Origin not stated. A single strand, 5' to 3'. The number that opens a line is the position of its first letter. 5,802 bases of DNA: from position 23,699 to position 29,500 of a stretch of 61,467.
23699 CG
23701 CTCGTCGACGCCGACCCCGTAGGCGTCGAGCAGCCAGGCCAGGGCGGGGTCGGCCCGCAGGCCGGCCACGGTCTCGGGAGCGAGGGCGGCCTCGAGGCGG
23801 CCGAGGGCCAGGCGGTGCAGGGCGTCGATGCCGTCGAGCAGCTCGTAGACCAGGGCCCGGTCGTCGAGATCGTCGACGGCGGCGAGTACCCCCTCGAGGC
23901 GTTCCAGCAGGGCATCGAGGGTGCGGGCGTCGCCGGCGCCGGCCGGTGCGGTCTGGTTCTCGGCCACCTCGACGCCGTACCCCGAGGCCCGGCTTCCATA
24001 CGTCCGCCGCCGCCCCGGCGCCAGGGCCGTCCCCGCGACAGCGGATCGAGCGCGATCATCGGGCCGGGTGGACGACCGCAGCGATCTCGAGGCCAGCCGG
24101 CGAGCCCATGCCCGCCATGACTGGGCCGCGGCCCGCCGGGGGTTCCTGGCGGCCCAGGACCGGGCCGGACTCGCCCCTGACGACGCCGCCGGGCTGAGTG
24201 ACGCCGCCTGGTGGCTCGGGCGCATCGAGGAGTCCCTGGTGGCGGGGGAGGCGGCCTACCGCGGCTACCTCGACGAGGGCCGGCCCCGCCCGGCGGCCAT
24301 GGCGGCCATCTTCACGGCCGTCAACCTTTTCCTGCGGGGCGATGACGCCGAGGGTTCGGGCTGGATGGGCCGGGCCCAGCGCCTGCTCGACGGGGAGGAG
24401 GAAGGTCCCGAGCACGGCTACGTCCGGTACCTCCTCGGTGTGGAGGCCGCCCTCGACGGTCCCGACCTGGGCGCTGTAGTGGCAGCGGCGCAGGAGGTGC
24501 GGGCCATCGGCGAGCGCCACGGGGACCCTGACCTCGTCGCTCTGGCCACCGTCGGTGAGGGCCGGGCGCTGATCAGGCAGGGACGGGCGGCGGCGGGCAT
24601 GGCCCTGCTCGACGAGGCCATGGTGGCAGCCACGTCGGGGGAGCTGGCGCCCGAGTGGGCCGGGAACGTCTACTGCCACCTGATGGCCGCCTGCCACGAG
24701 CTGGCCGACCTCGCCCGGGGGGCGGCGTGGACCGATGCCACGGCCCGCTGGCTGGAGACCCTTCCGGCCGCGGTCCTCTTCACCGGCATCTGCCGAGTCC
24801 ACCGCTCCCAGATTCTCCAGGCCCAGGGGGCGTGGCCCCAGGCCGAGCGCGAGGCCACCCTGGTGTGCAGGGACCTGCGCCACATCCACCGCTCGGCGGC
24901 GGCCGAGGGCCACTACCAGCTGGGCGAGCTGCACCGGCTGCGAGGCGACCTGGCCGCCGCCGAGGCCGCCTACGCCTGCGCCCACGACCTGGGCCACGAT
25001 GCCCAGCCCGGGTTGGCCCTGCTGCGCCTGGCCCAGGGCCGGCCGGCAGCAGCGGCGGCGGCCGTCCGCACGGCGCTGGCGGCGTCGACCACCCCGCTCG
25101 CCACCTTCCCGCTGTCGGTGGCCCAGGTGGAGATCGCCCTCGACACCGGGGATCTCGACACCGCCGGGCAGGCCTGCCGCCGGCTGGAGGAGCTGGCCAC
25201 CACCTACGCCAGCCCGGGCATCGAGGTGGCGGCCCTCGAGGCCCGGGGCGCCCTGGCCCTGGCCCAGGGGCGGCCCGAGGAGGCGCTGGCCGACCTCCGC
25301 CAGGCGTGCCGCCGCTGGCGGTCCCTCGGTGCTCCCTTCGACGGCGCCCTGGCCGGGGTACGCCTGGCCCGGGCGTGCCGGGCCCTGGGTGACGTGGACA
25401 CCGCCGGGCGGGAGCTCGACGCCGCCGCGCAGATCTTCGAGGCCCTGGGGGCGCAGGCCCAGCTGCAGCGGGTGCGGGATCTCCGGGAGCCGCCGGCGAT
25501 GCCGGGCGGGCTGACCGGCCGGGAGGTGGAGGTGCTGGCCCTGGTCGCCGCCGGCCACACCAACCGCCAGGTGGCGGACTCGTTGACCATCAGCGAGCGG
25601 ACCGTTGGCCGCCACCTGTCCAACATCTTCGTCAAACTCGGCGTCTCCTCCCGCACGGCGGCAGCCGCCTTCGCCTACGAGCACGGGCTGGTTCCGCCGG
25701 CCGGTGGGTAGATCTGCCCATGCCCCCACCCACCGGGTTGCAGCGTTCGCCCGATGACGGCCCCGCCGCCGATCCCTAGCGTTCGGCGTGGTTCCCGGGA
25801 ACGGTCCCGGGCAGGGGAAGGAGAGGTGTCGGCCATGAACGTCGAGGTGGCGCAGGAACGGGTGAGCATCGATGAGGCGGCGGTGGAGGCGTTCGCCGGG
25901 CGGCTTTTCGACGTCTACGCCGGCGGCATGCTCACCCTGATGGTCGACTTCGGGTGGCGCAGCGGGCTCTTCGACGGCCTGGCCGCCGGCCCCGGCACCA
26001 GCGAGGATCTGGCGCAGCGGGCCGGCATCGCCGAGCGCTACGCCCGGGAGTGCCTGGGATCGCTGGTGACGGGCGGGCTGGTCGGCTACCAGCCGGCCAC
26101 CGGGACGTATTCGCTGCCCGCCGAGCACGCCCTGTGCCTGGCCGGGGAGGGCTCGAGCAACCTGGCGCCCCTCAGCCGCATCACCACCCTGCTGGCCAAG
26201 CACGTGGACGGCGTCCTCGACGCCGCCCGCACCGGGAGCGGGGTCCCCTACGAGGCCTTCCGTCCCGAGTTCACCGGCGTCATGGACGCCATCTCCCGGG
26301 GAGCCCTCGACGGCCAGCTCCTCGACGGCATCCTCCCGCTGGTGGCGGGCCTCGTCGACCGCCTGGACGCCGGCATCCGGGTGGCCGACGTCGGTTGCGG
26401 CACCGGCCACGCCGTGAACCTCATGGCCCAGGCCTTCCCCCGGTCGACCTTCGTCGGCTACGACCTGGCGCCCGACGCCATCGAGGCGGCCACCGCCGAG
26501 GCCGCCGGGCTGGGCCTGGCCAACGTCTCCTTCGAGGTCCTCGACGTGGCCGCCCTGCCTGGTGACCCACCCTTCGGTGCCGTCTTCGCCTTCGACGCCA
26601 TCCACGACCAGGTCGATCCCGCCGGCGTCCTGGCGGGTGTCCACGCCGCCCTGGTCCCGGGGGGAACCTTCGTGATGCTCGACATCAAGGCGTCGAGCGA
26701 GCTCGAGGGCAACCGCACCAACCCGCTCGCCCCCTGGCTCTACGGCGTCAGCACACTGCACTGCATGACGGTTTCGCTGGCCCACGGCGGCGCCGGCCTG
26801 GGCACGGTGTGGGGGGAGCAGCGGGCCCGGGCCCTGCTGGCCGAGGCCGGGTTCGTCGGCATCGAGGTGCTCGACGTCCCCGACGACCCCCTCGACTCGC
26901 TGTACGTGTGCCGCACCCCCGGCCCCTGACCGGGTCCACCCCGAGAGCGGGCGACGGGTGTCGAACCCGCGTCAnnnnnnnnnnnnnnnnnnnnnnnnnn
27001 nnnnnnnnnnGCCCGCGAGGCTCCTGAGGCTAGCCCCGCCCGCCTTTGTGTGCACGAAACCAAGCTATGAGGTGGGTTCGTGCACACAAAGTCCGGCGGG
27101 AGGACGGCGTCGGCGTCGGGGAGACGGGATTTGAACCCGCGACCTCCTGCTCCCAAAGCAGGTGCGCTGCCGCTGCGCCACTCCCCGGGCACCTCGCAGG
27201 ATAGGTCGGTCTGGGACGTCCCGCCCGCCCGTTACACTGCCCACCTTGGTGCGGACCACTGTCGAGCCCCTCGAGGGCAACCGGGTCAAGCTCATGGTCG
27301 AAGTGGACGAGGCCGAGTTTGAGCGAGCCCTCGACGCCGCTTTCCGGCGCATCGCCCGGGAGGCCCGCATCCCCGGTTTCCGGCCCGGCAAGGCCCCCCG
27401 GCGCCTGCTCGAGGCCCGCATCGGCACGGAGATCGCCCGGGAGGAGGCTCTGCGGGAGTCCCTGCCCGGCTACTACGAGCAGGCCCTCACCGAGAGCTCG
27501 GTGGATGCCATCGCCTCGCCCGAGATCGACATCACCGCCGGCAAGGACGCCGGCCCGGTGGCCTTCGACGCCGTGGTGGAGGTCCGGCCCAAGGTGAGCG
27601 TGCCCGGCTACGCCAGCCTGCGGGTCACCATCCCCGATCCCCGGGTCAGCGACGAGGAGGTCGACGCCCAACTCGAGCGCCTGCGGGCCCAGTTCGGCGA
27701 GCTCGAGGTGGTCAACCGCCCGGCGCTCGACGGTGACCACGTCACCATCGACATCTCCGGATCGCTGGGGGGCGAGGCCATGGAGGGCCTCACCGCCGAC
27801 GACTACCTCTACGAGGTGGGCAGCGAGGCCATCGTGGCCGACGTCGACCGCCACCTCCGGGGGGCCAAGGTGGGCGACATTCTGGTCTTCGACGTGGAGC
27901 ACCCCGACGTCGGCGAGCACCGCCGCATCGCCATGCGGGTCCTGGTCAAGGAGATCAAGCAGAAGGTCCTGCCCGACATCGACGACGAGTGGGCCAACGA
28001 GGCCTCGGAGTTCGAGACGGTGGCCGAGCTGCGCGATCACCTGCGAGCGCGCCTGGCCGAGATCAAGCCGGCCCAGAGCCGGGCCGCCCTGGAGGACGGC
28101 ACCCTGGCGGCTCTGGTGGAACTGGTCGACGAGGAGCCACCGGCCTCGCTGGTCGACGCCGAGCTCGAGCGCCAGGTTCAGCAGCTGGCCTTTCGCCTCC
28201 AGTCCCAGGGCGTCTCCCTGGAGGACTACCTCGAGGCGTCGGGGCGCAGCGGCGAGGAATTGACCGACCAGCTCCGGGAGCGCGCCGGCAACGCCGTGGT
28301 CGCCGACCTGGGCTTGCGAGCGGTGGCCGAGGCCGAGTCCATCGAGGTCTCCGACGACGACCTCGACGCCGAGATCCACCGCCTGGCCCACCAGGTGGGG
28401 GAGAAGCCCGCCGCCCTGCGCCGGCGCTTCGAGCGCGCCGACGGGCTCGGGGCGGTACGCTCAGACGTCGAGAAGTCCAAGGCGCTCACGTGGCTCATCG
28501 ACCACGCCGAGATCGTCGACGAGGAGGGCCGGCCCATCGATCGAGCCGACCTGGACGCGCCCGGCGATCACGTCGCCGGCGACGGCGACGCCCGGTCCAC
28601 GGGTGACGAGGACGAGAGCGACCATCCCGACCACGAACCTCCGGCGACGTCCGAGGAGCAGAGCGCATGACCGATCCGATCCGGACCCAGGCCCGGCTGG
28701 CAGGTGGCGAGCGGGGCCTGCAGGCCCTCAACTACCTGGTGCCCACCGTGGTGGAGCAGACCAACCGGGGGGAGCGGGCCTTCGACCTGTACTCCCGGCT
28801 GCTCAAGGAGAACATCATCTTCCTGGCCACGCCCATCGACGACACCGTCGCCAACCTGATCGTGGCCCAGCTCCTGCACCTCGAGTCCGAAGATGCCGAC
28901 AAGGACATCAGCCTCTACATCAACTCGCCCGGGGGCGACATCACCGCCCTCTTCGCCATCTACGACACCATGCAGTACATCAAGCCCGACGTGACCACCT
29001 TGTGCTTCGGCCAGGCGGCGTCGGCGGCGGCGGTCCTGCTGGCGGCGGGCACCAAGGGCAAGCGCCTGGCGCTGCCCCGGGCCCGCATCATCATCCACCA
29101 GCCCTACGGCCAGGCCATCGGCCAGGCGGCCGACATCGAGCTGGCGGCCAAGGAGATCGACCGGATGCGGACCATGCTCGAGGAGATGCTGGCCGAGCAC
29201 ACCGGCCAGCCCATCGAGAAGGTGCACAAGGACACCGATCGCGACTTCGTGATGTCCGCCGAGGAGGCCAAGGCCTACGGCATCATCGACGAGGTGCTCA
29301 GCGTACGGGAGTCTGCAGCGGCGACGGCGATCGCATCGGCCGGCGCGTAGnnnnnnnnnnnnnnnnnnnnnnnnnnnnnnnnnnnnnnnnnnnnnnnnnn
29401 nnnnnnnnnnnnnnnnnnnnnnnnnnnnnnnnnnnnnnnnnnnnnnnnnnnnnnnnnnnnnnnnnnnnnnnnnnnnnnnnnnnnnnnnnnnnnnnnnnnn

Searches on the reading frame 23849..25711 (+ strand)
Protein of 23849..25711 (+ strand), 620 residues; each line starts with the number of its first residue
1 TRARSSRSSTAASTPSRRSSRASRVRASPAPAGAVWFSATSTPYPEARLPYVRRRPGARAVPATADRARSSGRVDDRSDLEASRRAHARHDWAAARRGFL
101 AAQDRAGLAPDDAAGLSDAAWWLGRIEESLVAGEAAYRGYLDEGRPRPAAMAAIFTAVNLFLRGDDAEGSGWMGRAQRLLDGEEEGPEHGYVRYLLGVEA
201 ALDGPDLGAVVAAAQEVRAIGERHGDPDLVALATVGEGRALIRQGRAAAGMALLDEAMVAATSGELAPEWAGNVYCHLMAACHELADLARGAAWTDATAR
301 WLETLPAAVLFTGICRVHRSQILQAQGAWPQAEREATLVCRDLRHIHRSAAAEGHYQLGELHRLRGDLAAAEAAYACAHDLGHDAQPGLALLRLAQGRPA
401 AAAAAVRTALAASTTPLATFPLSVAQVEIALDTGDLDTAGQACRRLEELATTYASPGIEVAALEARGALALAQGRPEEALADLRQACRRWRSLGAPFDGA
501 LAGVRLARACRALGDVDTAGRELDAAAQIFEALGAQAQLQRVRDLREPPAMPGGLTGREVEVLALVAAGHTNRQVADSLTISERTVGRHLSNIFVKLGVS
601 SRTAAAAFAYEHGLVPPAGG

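Call 28: search_protein_families(library=pfam, proteins=[window:23849-25711:+], max_evalue=0.0001)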
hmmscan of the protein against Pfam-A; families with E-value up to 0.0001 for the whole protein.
window:23849-25711:+ (620 aa): 3 families
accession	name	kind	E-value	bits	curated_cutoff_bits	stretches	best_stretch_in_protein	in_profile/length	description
PF00196.25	GerE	-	5.9e-18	64.7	23.5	1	555-609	3-57/57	Bacterial regulatory proteins, luxR family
PF17874.7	TPR_MalT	-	1.7e-07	31.3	45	0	317-527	5-229/336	MalT-like TPR region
PF00515.34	TPR_1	-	9.1e-06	25.7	27.8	0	464-487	5-28/34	Tetratricopeptide repeat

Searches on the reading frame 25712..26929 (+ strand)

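Call 28: search_protein_families(library=pfam, proteins=[window:25712-26929:+], max_evalue=0.0001)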
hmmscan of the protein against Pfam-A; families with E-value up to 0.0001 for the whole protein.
window:25712-26929:+ (405 aa): 7 families
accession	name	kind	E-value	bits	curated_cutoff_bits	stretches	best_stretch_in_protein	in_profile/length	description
PF13847.12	Methyltransf_31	-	2.9e-22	79.4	27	1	219-332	2-119/145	Methyltransferase domain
PF21320.3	HTH_65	-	6.2e-21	74.8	24.1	1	73-143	2-73/75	Rv2258c-like winged HTH domain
PF13649.12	Methyltransf_25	-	4.1e-15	56.7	27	1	224-318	1-97/97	Methyltransferase domain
PF08242.18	Methyltransf_12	-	9.6e-15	55.6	30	1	226-320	2-98/98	Methyltransferase domain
PF13489.12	Methyltransf_23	-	8.2e-13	48.8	27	1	209-347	11-137/164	Methyltransferase domain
PF08241.18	Methyltransf_11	-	3.6e-12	47.2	21.2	1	226-322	2-95/95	Methyltransferase domain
PF02390.23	Methyltransf_4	-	3e-05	24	24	1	224-274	5-55/173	Putative methyltransferase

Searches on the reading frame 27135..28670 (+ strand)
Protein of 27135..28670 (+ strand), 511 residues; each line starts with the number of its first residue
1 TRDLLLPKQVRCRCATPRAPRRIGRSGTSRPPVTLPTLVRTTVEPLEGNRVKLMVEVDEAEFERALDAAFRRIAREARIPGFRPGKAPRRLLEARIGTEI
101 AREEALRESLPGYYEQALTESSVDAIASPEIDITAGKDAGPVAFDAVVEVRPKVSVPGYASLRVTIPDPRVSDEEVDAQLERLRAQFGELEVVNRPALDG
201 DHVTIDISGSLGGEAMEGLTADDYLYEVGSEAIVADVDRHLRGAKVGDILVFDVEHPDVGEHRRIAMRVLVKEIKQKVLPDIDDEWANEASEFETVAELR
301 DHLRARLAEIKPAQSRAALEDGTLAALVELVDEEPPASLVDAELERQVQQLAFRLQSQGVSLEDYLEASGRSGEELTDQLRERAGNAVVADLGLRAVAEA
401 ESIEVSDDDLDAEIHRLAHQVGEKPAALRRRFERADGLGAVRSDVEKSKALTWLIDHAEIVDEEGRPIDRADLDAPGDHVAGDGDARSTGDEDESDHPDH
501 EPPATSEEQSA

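Call 43: search_protein_families(library=pfam, proteins=[window:27135-28670:+], max_evalue=0.0001)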
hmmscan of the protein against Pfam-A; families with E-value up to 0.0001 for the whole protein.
window:27135-28670:+ (511 aa): 2 families
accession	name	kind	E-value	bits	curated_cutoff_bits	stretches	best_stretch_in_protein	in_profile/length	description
PF05697.18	Trigger_N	-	1.9e-39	135.7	22.2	1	41-183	3-144/144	Bacterial trigger factor protein (TF)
PF05698.19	Trigger_C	-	4.2e-32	111.9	22.7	1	295-455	1-161/162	Bacterial trigger factor protein (TF) C-terminus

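Call 54: find_homologous_proteins(query=window:27162-28670:+, max_evalue=1e-30)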
Query window:27162-28670:+ (502 aa): 6618 proteins with E <= 1e-30 among 8000 candidates; the best 120 are listed.
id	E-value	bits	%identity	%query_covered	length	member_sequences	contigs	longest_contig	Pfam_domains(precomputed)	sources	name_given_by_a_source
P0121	1.4e-294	996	100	94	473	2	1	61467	PF05697.19,PF05698.20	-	-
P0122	2.3e-228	777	78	94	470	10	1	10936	PF05697.19,PF05698.20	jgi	jgi:trigger factor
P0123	4.1e-227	773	81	91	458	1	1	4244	PF05697.19,PF05698.20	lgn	-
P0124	3.0e-219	747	78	91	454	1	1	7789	PF05697.19,PF05698.20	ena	-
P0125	3.1e-219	747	80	89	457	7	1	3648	PF05697.19,PF05698.20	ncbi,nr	ncbi:MAG: trigger factor [Actinomycetota bacterium]|nr:trigger factor [Actinomycetota bacterium]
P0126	1.9e-218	745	78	91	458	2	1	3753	PF05697.19,PF05698.20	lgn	-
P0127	1.5e-217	742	76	94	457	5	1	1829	PF05697.19,PF05698.20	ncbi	-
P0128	2.9e-217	741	75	92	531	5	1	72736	PF05697.19,PF05698.20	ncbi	-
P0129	4.8e-217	740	78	91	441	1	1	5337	PF05697.19,PF05698.20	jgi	jgi:trigger factor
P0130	1.6e-216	738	78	88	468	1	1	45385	PF05697.19,PF05698.20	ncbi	-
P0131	1.2e-215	735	76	91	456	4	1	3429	PF05697.19,PF05698.20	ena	-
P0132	6.2e-215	733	78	87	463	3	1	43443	PF05697.19,PF05698.20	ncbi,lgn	ncbi:MAG: trigger factor [Acidimicrobiales bacterium]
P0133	1.4e-214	732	74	94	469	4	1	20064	PF05697.19,PF05698.20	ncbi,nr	ncbi:MAG: trigger factor [Actinobacteria bacterium]|nr:trigger factor [Actinomycetota bacterium]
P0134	5.1e-214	730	74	92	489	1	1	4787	PF05697.19,PF05698.20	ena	-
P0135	4.9e-213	727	77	91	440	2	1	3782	PF05697.19,PF05698.20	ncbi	-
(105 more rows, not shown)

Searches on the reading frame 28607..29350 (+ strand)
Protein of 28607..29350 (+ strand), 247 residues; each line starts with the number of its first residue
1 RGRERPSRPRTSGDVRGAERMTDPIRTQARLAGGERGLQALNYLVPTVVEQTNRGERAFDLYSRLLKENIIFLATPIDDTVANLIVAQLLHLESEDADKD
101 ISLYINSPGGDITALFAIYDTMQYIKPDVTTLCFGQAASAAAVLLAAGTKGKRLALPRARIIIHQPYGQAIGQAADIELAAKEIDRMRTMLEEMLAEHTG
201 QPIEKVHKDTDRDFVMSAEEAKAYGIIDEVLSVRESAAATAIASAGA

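Call 43: search_protein_families(library=pfam, proteins=[window:28607-29350:+], max_evalue=0.0001)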
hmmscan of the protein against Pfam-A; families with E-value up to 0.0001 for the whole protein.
window:28607-29350:+ (247 aa): 1 family
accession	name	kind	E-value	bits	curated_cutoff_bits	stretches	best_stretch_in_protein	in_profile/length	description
PF00574.28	CLP_protease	-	6.8e-82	274.2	20.2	1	54-232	2-180/182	Clp protease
